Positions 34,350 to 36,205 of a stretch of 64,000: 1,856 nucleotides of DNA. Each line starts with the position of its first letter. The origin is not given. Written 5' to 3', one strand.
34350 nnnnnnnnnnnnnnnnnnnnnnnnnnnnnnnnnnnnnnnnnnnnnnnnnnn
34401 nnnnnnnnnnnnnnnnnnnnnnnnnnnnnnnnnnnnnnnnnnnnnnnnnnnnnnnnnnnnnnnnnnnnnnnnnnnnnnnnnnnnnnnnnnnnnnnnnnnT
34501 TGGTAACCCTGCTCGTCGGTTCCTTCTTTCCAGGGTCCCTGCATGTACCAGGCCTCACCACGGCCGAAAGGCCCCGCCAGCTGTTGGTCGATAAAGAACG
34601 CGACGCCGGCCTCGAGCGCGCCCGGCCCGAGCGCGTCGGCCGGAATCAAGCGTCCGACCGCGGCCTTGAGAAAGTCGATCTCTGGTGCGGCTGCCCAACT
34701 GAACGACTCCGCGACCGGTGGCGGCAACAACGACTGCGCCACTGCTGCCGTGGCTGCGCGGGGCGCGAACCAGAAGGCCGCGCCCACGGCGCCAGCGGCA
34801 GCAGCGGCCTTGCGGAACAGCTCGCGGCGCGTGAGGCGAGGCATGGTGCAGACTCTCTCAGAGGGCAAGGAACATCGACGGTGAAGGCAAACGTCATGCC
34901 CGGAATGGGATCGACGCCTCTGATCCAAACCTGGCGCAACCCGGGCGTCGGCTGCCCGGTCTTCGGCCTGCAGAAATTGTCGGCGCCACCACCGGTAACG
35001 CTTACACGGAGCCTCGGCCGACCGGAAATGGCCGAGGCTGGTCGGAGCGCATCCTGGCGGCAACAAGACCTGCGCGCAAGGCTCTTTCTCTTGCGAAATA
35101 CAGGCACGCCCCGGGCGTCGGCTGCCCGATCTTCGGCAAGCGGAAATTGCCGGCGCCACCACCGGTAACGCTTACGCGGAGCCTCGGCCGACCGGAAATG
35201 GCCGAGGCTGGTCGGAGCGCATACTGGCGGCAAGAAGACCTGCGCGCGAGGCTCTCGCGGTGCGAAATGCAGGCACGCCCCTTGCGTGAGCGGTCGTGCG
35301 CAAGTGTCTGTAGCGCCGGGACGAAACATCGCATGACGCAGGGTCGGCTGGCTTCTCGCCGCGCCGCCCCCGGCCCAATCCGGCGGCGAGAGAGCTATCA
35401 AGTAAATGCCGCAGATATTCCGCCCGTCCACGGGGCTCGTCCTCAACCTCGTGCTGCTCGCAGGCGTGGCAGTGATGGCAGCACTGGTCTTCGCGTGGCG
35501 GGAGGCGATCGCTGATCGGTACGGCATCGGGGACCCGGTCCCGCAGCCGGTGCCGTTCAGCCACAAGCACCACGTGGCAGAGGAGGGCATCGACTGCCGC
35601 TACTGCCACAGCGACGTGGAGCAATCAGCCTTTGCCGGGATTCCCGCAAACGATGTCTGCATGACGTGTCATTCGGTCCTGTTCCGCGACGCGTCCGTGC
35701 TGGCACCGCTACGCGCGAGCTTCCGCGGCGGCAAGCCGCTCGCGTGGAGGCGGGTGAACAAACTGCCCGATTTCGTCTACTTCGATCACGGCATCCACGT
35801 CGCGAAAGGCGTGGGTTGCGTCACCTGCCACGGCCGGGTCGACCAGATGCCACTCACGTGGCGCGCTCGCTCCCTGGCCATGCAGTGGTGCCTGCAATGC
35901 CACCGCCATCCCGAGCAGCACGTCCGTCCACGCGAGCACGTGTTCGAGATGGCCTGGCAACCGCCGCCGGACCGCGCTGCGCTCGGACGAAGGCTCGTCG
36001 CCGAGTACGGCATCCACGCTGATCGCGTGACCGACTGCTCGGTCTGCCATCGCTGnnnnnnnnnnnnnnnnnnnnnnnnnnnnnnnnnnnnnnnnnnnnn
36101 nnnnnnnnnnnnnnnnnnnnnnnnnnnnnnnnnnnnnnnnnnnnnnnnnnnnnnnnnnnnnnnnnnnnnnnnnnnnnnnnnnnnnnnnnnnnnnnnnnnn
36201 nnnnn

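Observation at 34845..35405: Divergent sigma-54 promoters separated by a 2 x 170-bp tandem duplication, each copy carrying a perfect 10-bp dyad (candidate duplicated enhancer)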

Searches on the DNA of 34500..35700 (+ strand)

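Call 4: search_rna_families(source=window, start=34500, end=35700, threshold=evalue, max_evalue=10, show_alignments=3)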
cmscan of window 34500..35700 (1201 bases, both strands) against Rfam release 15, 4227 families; matches with E-value up to 10: 5.
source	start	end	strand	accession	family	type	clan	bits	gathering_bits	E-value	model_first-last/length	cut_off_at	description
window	34738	34799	+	RF03207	mir-3960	Gene; miRNA;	-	21.8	73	2.5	1-73/73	no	mir-3960 microRNA precursor family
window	34736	34811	-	RF03451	mir-3188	Gene; miRNA;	-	19.3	93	3.7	1-86/86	no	mir-3188 microRNA precursor family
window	34717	34751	+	RF02468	Ms_IGR-4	Gene; sRNA;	-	17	55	7.2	1-38/38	no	Mycobacterium sRNA Ms_IGR-4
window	35152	35223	+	RF03023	rpfG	Gene; sRNA;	-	12.8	75.9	9.6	1-85/85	no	rpfG RNA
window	35466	35609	+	RF01390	isrG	Gene; sRNA;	-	10.2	100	4.3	27-238/279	no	isrG Hfq binding RNA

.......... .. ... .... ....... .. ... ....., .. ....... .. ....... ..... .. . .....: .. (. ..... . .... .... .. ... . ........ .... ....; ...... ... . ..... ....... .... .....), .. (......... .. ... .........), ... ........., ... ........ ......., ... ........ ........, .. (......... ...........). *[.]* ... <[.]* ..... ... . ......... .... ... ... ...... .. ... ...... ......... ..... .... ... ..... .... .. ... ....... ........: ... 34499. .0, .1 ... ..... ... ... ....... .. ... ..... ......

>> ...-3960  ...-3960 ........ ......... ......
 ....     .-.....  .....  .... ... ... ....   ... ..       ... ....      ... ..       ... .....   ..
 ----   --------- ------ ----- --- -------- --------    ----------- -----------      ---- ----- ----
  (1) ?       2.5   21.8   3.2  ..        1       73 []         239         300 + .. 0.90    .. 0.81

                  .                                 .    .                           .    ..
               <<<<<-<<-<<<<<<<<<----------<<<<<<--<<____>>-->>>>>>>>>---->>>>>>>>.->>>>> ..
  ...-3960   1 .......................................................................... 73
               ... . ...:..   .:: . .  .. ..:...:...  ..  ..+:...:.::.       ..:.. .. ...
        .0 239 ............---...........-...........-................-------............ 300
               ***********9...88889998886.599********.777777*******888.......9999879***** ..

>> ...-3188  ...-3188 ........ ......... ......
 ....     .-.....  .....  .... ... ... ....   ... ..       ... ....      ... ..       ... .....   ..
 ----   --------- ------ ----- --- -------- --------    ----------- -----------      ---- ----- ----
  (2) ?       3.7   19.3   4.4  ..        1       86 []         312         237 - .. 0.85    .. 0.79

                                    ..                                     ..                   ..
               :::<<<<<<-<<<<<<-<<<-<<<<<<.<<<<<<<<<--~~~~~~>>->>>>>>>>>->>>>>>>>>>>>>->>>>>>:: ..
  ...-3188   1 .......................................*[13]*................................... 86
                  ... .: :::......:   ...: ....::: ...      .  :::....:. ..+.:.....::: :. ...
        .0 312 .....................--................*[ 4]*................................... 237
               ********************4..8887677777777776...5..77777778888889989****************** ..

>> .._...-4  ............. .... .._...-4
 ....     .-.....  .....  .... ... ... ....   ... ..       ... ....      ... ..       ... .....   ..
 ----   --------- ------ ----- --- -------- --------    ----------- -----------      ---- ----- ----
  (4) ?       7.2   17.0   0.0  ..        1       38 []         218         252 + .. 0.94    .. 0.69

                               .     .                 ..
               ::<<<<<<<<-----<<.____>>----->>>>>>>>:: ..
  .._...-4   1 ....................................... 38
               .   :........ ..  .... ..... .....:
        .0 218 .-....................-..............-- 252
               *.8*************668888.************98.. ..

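Call 34: search_dna_similar(query=window:34845-35405:+, collection=plasmids, mode=distant, max_evalue=0.001, max_rows=10)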
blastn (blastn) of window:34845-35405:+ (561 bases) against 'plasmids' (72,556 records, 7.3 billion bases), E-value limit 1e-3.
No match.

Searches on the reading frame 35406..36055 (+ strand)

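Call 17: find_homologous_proteins(query=window:35406-36055:+, max_evalue=1e-20)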
Query window:35406-36055:+ (216 aa): 8000 proteins with E <= 1e-20 among 8000 candidates; the best 120 are listed.
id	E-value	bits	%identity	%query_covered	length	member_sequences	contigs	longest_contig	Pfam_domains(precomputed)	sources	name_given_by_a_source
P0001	7.1e-149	512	100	100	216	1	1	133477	PF14537.12,PF14522.12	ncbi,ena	-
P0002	1.7e-95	337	66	100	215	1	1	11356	PF14537.12,PF02085.22,PF14522.12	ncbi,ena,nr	ncbi:MAG TPA: cytochrome c3 family protein [Pelomicrobium sp.]|nr:cytochrome c3 family protein [Pelo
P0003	1.2e-93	331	63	100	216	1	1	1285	PF14537.12,PF02085.22,PF14522.12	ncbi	-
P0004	2.8e-92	326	63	100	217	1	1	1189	PF14537.12,PF02085.22,PF14522.12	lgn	-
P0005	8.7e-91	321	61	100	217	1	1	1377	PF14537.12,PF02085.22,PF14522.12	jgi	jgi:hypothetical protein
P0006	1.2e-90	321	62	100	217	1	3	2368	PF14537.12,PF02085.22,PF14522.12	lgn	-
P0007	2.6e-89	317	61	100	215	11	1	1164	PF14537.12,PF02085.22,PF14522.12,PF22113.2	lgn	-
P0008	4.6e-89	316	59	100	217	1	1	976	PF14537.12,PF02085.22,PF14522.12,PF22113.2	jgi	jgi:cytochrome c7-like protein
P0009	4.8e-89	316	62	100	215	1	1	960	PF14537.12,PF02085.22,PF14522.12,PF22113.2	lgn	-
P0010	5.2e-89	316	59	100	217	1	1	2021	PF14537.12,PF02085.22,PF14522.12,PF22113.2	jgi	jgi:hypothetical protein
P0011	5.6e-89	316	59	100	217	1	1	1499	PF14537.12,PF02085.22,PF14522.12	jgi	jgi:Cytochrome c7 and related cytochrome c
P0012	5.7e-89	316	59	100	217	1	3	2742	PF14537.12,PF02085.22,PF14522.12,PF22113.2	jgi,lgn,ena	jgi:hypothetical protein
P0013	7.1e-89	315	59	100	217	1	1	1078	PF14537.12,PF02085.22,PF14522.12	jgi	jgi:Cytochrome c7 and related cytochrome c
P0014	7.3e-89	315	59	100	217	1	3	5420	PF14537.12,PF02085.22,PF14522.12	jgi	jgi:Cytochrome c7 and related cytochrome c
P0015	8.2e-89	315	59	100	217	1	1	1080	PF14537.12,PF02085.22,PF14522.12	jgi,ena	jgi:hypothetical protein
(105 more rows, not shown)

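Call 18: find_encoding_contigs(protein=P0001, flank=10000, max_places=4)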
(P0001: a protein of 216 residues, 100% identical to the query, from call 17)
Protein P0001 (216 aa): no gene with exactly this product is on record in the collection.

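Call 19: find_encoding_contigs(protein=P0002, flank=10000, max_places=4)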
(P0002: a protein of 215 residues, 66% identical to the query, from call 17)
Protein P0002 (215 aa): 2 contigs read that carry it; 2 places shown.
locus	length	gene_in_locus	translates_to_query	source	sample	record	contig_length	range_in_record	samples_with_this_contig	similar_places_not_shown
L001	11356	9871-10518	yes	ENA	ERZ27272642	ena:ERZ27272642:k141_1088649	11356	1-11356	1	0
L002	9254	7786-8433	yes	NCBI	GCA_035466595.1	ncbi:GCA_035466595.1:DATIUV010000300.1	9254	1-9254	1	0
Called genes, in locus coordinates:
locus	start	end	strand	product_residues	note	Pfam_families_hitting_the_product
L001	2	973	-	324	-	?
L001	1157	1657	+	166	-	PF03167:UDG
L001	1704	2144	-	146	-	PF01361:Tautomerase, PF14832:Tautomerase_3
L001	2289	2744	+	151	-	-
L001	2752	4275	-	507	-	PF08666:SAF, PF04295:GD_AH_second, PF20629:GD_AH_C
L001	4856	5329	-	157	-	PF13404:HTH_AsnC-type, PF13412:HTH_24, PF01037:AsnC_trans_reg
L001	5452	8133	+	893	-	PF28598:PDH_E1_N, PF00456:Transketolase_N (weak), PF17831:PDH_E1_M, PF02780:Transketolase_C (faint), PF22613:Transketolase_C_1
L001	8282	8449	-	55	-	-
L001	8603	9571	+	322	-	PF00126:HTH_1, PF03466:LysR_substrate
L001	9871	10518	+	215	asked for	PF02085:Cytochrom_CIII (faint), PF14537:Cytochrom_c3_2 (faint), PF14522:Cytochrome_C7 (weak)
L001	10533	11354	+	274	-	?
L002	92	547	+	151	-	-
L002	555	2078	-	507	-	PF08666:SAF, PF04295:GD_AH_second, PF20629:GD_AH_C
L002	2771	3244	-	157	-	PF13404:HTH_AsnC-type, PF13412:HTH_24, PF01037:AsnC_trans_reg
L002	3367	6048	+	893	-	PF28598:PDH_E1_N, PF00456:Transketolase_N (weak), PF17831:PDH_E1_M, PF02780:Transketolase_C (faint), PF22613:Transketolase_C_1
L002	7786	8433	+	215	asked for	PF02085:Cytochrom_CIII (faint), PF14537:Cytochrom_c3_2 (faint), PF14522:Cytochrome_C7 (weak)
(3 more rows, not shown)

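Call 60: find_encoding_contigs(protein=P0123, flank=3000, max_places=4)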
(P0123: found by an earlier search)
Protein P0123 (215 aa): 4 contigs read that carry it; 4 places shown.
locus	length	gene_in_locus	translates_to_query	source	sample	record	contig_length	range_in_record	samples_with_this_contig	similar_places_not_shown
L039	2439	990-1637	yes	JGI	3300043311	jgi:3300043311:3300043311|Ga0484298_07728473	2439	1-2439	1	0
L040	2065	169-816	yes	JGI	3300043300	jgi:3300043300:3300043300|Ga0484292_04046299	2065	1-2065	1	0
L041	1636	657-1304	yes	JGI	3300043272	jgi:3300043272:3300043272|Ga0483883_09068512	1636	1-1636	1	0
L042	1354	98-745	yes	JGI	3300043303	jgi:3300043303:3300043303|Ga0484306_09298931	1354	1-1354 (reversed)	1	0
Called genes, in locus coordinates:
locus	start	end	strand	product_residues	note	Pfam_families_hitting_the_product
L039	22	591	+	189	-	-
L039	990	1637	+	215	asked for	PF00081:Sod_Fe_N, PF02777:Sod_Fe_C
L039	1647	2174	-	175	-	-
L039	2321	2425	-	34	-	-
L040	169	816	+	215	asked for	PF00081:Sod_Fe_N, PF02777:Sod_Fe_C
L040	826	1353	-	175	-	-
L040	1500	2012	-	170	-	PF01471:PG_binding_1, PF09374:PG_binding_3 (faint), PF01471:PG_binding_1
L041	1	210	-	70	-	?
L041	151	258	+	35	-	-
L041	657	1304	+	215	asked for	PF00081:Sod_Fe_N, PF02777:Sod_Fe_C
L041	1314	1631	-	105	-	PF00335:Tetraspanin (weak)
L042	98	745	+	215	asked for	PF00081:Sod_Fe_N, PF02777:Sod_Fe_C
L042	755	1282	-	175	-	-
